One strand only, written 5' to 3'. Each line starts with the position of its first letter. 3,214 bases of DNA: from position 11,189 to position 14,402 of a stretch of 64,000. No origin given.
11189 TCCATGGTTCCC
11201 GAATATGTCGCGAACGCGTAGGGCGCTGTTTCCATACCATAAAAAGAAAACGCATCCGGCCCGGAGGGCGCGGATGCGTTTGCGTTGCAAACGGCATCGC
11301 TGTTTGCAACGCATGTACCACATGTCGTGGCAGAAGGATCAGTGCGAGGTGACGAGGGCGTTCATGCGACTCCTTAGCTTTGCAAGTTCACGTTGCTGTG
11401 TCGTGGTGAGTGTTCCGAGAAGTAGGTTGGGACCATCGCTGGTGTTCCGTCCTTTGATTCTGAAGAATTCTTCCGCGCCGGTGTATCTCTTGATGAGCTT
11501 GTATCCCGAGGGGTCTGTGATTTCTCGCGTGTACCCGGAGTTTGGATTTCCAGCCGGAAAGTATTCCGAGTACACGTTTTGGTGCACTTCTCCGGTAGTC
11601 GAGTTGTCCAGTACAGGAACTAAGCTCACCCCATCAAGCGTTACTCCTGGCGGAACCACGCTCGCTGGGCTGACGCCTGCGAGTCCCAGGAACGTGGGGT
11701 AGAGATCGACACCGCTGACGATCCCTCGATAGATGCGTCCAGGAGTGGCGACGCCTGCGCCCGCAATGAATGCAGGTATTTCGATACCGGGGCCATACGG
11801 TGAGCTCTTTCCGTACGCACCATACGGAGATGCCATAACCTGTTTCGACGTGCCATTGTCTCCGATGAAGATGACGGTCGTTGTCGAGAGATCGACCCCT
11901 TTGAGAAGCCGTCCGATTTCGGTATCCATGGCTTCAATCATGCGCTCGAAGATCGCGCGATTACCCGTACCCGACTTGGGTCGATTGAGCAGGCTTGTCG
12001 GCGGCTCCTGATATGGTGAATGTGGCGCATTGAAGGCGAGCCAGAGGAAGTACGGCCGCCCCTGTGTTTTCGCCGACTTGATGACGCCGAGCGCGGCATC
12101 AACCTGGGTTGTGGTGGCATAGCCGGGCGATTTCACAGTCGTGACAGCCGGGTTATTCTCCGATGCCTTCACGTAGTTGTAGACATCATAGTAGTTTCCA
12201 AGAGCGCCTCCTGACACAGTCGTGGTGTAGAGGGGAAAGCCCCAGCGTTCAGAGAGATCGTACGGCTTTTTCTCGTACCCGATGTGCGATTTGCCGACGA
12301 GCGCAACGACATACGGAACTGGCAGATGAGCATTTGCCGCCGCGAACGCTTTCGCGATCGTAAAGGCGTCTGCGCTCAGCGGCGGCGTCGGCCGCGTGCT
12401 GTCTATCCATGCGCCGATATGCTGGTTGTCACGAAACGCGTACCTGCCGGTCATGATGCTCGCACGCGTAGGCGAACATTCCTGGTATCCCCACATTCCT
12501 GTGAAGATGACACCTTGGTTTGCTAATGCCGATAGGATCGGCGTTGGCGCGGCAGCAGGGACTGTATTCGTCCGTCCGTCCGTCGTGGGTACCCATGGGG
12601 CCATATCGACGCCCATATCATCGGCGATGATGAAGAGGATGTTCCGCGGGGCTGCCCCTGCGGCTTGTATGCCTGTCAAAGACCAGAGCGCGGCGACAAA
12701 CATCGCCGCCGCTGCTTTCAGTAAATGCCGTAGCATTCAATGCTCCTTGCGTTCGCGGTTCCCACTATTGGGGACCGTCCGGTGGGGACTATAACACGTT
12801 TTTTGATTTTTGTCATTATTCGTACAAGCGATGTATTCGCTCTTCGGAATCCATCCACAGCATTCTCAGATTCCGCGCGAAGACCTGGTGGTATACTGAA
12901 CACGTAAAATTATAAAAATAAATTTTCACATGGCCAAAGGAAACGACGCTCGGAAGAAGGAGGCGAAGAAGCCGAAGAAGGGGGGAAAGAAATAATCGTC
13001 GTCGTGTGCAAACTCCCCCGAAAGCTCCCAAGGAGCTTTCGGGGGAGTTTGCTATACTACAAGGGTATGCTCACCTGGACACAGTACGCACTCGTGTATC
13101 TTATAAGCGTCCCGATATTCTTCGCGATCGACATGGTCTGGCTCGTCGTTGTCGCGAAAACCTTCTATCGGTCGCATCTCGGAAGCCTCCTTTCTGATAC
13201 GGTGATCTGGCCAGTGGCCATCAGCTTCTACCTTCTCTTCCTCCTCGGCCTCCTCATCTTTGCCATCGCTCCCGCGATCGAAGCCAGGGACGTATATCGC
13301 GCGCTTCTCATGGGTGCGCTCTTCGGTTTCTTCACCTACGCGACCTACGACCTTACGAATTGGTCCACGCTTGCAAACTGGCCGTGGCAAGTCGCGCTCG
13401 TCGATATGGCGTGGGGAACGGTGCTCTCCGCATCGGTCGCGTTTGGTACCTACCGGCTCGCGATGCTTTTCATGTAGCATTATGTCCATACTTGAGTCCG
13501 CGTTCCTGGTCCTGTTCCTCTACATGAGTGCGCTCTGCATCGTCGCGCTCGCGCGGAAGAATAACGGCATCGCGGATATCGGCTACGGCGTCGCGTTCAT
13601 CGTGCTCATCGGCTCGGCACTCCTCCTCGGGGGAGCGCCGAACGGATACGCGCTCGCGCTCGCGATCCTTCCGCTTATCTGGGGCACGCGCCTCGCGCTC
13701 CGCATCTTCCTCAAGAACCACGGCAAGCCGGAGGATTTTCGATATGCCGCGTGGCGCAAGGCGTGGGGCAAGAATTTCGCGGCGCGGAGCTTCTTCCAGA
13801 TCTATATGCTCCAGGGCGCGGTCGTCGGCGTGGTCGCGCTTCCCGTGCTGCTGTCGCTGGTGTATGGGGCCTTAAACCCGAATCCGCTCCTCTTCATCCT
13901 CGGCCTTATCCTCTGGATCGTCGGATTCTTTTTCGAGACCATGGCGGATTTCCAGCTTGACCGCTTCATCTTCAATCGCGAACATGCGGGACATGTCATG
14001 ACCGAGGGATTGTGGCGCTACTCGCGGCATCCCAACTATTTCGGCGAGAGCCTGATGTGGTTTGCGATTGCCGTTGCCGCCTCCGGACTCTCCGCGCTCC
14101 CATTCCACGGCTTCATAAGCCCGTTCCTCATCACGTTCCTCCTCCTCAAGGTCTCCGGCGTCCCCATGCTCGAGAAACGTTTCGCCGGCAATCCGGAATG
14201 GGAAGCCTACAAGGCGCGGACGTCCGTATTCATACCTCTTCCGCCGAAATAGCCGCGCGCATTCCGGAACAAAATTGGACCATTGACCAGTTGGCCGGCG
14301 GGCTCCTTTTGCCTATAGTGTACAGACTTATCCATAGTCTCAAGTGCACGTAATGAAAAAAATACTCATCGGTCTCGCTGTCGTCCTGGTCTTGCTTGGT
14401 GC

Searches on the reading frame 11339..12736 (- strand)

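Call 39: search_protein_families(library=pfam, proteins=[window:11339-12736:-], max_evalue=0.001)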
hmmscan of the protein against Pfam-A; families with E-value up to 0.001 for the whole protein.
window:11339-12736:- (465 aa): 2 families
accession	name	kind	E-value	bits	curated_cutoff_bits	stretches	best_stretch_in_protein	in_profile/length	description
PF00884.28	Sulfatase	-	7.3e-29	101.5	25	1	31-355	1-301/301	Sulfatase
PF16347.10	SGSH_C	-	8.3e-07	29.7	29.3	1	305-424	3-116/154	N-sulphoglucosamine sulphohydrolase, C-terminal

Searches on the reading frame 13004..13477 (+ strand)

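Call 39: search_protein_families(library=pfam, proteins=[window:13004-13477:+], max_evalue=0.001)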
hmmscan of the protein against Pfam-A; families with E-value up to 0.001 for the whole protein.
window:13004-13477:+ (157 aa): 1 family
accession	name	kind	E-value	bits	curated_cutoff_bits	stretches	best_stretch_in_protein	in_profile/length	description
PF09945.14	DUF2177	-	2e-42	144.7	26.9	1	29-149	2-122/124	Predicted membrane protein (DUF2177)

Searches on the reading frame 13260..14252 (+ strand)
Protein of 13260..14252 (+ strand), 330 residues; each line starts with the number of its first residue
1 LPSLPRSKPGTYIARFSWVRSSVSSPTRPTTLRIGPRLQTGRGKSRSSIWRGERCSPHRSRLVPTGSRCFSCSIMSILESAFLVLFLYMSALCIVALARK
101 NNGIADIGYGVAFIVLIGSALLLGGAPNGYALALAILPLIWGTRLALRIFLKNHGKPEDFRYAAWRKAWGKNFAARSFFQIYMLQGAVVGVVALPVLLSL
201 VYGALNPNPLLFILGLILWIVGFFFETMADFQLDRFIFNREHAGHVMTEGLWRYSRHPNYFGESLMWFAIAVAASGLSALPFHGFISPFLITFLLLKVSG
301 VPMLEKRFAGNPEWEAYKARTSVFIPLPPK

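Call 39: search_protein_families(library=pfam, proteins=[window:13260-14252:+], max_evalue=0.001)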
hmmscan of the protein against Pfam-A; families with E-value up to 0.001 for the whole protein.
window:13260-14252:+ (330 aa): 4 families
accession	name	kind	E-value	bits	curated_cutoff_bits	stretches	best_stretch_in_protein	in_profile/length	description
PF06966.17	DUF1295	-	7.1e-55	186.5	20.4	1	94-321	3-235/235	Protein of unknown function (DUF1295)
PF02544.21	Steroid_dh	-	1.7e-08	35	22.6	1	211-291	41-121/150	3-oxo-5-alpha-steroid 4-dehydrogenase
PF04191.18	PEMT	-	6.7e-05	23.7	25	1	213-308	4-102/105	Phospholipid methyltransferase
PF04140.19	ICMT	-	0.0002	22.1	24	1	241-279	30-64/95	Isoprenylcysteine carboxyl methyltransferase (ICMT) family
